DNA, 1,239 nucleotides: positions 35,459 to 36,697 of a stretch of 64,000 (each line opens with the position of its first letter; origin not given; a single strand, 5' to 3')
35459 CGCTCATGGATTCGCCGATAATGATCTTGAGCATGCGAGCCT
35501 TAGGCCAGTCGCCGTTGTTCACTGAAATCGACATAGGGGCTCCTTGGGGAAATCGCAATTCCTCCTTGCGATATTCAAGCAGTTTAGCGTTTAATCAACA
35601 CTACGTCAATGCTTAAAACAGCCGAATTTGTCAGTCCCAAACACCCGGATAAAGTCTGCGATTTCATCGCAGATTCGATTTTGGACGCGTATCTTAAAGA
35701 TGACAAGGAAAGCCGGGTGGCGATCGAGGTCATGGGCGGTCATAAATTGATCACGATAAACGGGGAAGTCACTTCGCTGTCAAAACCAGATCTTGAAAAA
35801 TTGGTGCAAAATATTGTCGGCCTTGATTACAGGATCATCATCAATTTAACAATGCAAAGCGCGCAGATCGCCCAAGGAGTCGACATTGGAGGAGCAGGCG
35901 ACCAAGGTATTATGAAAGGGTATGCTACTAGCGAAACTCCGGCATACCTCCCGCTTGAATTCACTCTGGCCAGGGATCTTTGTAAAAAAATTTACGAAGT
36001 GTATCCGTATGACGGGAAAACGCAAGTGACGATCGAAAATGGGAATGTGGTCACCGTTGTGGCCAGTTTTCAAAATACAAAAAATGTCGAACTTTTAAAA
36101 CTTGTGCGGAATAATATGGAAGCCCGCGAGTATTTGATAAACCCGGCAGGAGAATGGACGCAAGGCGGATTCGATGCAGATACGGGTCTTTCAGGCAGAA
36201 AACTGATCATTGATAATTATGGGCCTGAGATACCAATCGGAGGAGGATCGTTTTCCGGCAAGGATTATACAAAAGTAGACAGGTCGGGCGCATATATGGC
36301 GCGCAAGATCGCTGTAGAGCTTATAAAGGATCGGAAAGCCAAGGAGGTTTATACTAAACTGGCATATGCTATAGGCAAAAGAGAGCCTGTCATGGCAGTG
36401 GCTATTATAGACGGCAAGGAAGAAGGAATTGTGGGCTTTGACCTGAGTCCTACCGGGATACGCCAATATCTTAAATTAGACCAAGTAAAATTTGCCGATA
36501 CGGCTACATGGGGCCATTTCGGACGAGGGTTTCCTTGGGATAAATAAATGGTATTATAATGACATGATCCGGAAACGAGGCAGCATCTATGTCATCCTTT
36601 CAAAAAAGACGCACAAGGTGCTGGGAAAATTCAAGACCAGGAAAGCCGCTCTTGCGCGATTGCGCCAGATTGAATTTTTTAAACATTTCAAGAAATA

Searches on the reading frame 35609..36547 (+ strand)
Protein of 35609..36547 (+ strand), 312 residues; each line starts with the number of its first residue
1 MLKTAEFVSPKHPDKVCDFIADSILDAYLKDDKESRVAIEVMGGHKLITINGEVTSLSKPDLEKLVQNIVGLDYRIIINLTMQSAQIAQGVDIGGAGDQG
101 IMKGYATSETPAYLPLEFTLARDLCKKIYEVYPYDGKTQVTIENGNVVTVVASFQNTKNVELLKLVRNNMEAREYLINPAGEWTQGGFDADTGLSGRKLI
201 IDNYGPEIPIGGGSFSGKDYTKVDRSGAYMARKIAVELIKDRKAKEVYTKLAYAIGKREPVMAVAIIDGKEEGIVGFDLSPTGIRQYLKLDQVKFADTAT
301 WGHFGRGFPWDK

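Call 37: search_protein_families(library=ncbifam, proteins=[window:35609-36547:+], max_evalue=0.00001)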
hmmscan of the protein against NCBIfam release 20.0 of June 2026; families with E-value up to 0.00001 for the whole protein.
window:35609-36547:+ (312 aa): 1 family
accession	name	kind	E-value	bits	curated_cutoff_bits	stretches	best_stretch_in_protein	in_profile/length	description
TIGR01034.1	metK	equivalog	5.5e-71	239.5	309.4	1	3-312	2-366/377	methionine adenosyltransferase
